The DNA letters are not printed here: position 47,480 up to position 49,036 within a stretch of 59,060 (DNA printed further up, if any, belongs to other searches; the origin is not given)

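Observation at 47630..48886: KaiC/RecA-like pseudo-ATPase fused to a degenerate GGDEF domain that keeps the RxxD I-site: candidate c-di-GMP receptor heading the EPS operon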

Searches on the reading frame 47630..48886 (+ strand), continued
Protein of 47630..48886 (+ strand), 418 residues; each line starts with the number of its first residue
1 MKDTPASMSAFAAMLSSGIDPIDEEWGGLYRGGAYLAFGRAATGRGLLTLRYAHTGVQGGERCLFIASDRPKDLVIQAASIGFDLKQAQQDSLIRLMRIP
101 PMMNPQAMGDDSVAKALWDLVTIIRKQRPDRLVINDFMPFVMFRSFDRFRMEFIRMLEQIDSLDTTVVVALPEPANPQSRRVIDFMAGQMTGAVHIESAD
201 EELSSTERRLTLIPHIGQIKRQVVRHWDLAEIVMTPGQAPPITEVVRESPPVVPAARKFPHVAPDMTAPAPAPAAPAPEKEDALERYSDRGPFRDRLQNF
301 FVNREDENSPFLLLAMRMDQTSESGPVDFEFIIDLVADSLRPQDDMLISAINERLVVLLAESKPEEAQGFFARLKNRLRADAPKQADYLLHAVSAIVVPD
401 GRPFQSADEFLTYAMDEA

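Call 47: find_homologous_proteins(query=L054:9974-11227:+, max_evalue=0.00001)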
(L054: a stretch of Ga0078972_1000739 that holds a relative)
Query L054:9974-11227:+ (418 aa): 1210 proteins with E <= 0.00001 among 5561 candidates; the best 120 are listed.
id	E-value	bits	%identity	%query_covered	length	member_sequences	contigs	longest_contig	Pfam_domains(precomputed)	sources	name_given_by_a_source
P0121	1.8e-224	763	81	99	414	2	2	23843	PF06745.20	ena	-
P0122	7.4e-223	758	81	98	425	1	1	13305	PF06745.20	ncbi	-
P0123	3.6e-213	726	77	99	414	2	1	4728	PF06745.20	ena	-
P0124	1.8e-211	721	77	99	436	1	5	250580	PF06745.20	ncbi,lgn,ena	-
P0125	5.5e-210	716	76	99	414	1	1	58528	PF06745.20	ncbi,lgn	-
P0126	1.3e-209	715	76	99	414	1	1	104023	PF06745.20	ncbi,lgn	-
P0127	1.2e-208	711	75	99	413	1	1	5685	PF06745.20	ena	-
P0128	2.7e-208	710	75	99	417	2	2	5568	PF06745.20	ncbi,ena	-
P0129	1.7e-207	708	76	99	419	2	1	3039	PF06745.20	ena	-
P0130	2.9e-207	707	75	99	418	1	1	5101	PF06745.20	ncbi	-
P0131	3.0e-207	707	76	99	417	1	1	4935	PF06745.20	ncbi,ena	-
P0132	7.6e-207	705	74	99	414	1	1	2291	PF06745.20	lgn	-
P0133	2.1e-206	704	74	99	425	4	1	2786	PF06745.20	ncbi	-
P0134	2.4e-206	704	75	99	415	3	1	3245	PF06745.20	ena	-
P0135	6.0e-205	699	74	99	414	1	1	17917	PF06745.20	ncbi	-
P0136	8.1e-205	699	75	99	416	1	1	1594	PF06745.20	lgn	-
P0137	1.1e-204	698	74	99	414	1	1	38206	PF06745.20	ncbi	-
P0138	2.2e-204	697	73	99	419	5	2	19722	PF06745.20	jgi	jgi:circadian clock protein KaiC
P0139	2.8e-204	697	74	99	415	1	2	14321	PF06745.20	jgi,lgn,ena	-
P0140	4.5e-203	693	73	99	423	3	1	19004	PF06745.20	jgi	jgi:KaiC/GvpD/RAD55 family RecA-like ATPase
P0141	1.1e-201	688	74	99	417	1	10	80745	PF06745.20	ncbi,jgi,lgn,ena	ncbi:MAG: RAD55 family ATPase [Ignavibacteriaceae bacterium]|jgi:circadian clock protein KaiC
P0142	2.2e-201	687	74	99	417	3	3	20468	PF06745.20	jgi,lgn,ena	jgi:circadian clock protein KaiC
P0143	6.7e-201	686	72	99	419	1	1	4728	PF06745.20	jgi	jgi:KaiC/GvpD/RAD55 family RecA-like ATPase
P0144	1.0e-200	685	74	99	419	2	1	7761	PF06745.20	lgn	-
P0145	1.4e-199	682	73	99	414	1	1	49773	PF06745.20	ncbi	ncbi:MAG: RAD55 family ATPase [Ignavibacteriaceae bacterium]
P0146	1.8e-199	681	72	99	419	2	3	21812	PF06745.20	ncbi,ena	-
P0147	2.4e-199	681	72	99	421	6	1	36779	PF06745.20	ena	-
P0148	9.5e-199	679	72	99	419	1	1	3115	PF06745.20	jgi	jgi:circadian clock protein KaiC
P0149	2.1e-197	674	72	99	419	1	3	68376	PF06745.20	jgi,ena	jgi:circadian clock protein KaiC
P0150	5.4e-197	673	73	99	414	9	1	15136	PF06745.20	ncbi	-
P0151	6.1e-197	673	72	99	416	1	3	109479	PF06745.20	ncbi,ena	-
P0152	2.0e-195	668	77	92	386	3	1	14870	PF06745.20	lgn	-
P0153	9.2e-195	666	72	99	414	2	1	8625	PF06745.20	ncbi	ncbi:MAG: RAD55 family ATPase [Ignavibacteriaceae bacterium]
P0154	7.0e-194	663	72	99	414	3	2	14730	PF06745.20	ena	-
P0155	1.4e-193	662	70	99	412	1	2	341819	PF06745.20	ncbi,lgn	-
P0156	3.5e-193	660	72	99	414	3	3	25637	PF06745.20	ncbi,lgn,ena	-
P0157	8.0e-193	659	70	99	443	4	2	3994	PF06745.20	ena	-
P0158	1.4e-192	659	68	100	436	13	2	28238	PF06745.20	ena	-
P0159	3.1e-192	657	70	99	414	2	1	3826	PF06745.20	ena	-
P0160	9.8e-192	656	70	99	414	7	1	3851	PF06745.20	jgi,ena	-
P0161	2.7e-191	654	68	99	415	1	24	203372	PF06745.20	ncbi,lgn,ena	-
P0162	2.7e-191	654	70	99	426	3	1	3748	PF06745.20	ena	-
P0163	7.7e-191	653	70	99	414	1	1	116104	PF06745.20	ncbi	-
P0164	2.0e-190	651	70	99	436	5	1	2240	PF06745.20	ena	-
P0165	2.4e-190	651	70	99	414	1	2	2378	PF06745.20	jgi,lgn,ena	-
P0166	6.5e-190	650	69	99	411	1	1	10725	PF06745.20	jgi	jgi:circadian clock protein KaiC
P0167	5.8e-189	647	69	99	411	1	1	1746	PF06745.20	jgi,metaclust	metaclust:\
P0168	1.8e-188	645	69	99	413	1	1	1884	PF06745.20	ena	-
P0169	2.0e-186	638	69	99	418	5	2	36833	PF06745.20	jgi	jgi:circadian clock protein KaiC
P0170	4.8e-184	630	68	99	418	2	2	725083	PF06745.20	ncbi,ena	-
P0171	8.6e-184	630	68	99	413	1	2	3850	PF06745.20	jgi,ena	-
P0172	9.4e-184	629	68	99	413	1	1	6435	PF06745.20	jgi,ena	-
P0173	1.4e-182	626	72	92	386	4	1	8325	PF06745.20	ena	-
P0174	2.0e-182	625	65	99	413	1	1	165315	PF06745.20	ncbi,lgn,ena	-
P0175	1.0e-181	623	66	99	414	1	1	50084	PF06745.20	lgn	-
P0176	1.4e-181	622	66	99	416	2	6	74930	PF06745.20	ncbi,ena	-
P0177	5.1e-181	620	66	99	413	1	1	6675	PF06745.20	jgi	-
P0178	6.6e-181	620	67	99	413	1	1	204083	PF06745.20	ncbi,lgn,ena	-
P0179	7.4e-181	620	67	99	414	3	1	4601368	PF06745.20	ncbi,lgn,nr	ncbi:MAG: hypothetical protein IPM56_05485 [Ignavibacteriales bacterium]|nr:MAG: hypothetical protei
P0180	8.1e-181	620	66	99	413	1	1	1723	PF06745.20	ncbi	-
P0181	9.2e-181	620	66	99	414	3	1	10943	PF06745.20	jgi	jgi:circadian clock protein KaiC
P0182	1.0e-180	619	72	92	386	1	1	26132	PF06745.20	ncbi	-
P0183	3.0e-180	618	71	92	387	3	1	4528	PF06745.20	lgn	-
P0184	8.4e-180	616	65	99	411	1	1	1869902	PF06745.20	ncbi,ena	-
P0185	1.8e-179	615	66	99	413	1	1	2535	PF06745.20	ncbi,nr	ncbi:MAG TPA: hypothetical protein ENI61_00885 [Ignavibacteria bacterium]|nr:hypothetical protein [I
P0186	2.0e-179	615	71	92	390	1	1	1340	PF06745.20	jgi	-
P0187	2.0e-178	612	66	99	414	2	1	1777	PF06745.20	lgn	-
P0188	2.0e-178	612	64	99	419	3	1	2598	PF06745.20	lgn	-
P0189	3.5e-178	611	64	99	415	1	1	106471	PF06745.20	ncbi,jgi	jgi:circadian clock protein KaiC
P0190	4.4e-178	611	65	99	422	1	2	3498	PF06745.20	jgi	jgi:circadian clock protein KaiC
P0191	6.3e-178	610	67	98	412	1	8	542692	PF06745.20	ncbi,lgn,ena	-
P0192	1.1e-177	609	64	99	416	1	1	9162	PF06745.20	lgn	-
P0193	3.8e-177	608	63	99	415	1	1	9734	PF06745.20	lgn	-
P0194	1.1e-176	606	66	98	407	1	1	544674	PF06745.20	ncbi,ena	-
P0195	1.3e-176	606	64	99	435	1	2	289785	PF06745.20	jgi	jgi:circadian clock protein KaiC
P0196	3.1e-176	605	65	98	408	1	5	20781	PF06745.20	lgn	-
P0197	4.4e-176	604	64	99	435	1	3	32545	PF06745.20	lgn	-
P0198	5.8e-176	604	65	98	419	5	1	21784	PF06745.20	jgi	-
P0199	9.5e-176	603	63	99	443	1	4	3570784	PF06745.20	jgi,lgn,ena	-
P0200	1.4e-175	603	64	98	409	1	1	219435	PF06745.20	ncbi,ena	-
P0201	1.4e-175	603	65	99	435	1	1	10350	PF06745.20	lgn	-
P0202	1.9e-175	602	64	99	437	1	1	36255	PF06745.20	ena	-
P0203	4.5e-175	601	65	99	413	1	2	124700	PF06745.20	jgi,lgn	jgi:circadian clock protein KaiC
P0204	7.7e-175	600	63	99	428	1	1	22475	PF06745.20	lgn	-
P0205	8.7e-175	600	64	99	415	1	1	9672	PF06745.20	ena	-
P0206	1.1e-174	599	65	98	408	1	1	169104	PF06745.20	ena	-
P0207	2.0e-174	599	65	98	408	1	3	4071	PF06745.20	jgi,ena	jgi:KaiC/GvpD/RAD55 family RecA-like ATPase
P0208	2.2e-174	599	67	96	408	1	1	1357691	PF06745.20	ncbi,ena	-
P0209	4.8e-174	597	63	99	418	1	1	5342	PF06745.20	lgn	-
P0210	5.7e-174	597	65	99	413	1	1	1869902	PF06745.20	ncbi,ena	-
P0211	6.3e-174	597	64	99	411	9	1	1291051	PF06745.20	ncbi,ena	-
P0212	6.8e-174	597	66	96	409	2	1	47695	PF06745.20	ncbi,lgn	-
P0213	7.8e-174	597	64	98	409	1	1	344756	PF06745.20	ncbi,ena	-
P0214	1.1e-173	596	65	98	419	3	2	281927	PF06745.20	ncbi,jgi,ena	jgi:circadian clock protein KaiC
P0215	1.5e-173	596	66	96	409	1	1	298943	PF06745.20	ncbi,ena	-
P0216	3.0e-173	595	65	99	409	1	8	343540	PF06745.20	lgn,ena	-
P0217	3.1e-173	595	65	96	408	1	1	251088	PF06745.20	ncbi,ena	-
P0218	3.3e-173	595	64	99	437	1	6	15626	PF06745.20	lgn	-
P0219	5.3e-173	594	63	99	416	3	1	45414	PF06745.20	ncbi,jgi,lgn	-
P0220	6.8e-173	594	67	96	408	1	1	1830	PF06745.20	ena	-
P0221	7.9e-173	593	63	99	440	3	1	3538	PF06745.20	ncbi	-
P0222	8.0e-173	593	63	99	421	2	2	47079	PF06745.20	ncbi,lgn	-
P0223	8.2e-173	593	65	96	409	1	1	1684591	PF06745.20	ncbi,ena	-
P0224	1.4e-172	593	65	99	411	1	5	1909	PF06745.20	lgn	-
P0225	1.6e-172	592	64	98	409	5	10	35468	PF06745.20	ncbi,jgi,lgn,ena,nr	ncbi:MAG TPA: RAD55 family ATPase [Ignavibacteriaceae bacterium]|jgi:KaiC/GvpD/RAD55 family RecA-lik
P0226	2.4e-172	592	64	98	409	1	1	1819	PF06745.20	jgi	jgi:KaiC/GvpD/RAD55 family RecA-like ATPase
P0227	1.8e-171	589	63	99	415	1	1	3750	PF06745.20,PF13481.13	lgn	-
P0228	5.1e-170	584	64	98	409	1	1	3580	PF06745.20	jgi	jgi:KaiC/GvpD/RAD55 family RecA-like ATPase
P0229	6.1e-170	584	63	99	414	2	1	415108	PF06745.20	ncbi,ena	-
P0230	6.3e-170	584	65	98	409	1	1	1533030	PF06745.20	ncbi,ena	-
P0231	6.5e-170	584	63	99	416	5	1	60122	PF06745.20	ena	-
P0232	4.4e-169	581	62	99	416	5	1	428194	PF06745.20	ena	-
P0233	7.3e-169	580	65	96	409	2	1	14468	PF06745.20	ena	-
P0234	3.2e-168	578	64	98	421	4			PF06745.20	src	-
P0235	4.1e-168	578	63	96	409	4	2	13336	PF06745.20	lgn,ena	-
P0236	4.7e-168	578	63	99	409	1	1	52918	PF06745.20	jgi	jgi:KaiC/GvpD/RAD55 family RecA-like ATPase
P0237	6.0e-168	577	64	98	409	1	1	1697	PF06745.20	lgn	-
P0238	8.4e-168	577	64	96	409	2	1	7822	PF06745.20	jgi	jgi:circadian clock protein KaiC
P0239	8.9e-168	577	63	98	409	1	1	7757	PF06745.20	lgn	-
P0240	1.7e-167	576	63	99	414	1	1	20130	PF06745.20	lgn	-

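Call 72: search_protein_families(library=pfam, alignment_id=A2, max_evalue=1)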
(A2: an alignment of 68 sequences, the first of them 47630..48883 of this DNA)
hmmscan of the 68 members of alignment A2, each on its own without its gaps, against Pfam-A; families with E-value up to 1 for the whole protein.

A. member 1, window:47630-48883:+ (418 aa): 2 families
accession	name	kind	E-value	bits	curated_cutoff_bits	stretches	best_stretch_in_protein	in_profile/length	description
PF06745.19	ATPase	-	1.6e-15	57.6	26.6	1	16-172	2-163/231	KaiC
PF17853.6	GGDEF_2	-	0.0037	17.9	24.5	1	306-380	18-86/116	GGDEF-like domain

B. families by the number of members that match (of 68 scanned): 24 families
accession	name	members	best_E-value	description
PF06745.19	ATPase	68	1.2e-20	KaiC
PF17853.6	GGDEF_2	57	0.00012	GGDEF-like domain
PF14417.12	MEDS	12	0.0028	MEDS: MEthanogen/methylotroph, DcmR Sensory domain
PF00990.26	GGDEF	9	0.0045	Diguanylate cyclase, GGDEF domain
PF16963.10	PelD_GGDEF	6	0.0038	PelD GGDEF domain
PF13481.12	AAA_25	4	0.00054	AAA domain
PF01706.21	FliG_C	3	0.12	FliG C-terminal domain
PF01637.24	ATPase_2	2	0.013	ATPase domain predominantly from Archaea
PF06743.20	FAST_1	2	0.03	FAST kinase-like protein, subdomain 1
PF10995.13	CBP_BcsE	2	0.056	Cellulose biosynthesis protein BcsE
PF00154.27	RecA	2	0.19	recA bacterial DNA recombination protein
PF03153.18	TFIIA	2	0.43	Transcription factor IIA, alpha/beta subunit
PF13191.12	AAA_16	1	0.018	AAA ATPase domain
PF17650.6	RACo_linker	1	0.087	RACo linker region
PF20174.4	DUF6540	1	0.093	Family of unknown function (DUF6540)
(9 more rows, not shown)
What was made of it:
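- On KaiC/RecA-like ATPase fold (Pfam PF06745): All 68/68 family members match (call 72).
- On GGDEF domain (Pfam PF00990): PF00990 matches 9/68 members, best E=0.0045 (call 72).
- On BcsE family: CBP_BcsE matches 2/68 members at E>=0.056 (call 72).
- Closest known: PelD. Same: Six of 68 members weakly hit Pfam PelD_GGDEF (call 72).
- Checked: Across family members GGDEF_2 matches 57/68, GGDEF 9/68 and PelD_GGDEF 6/68 (call 72).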
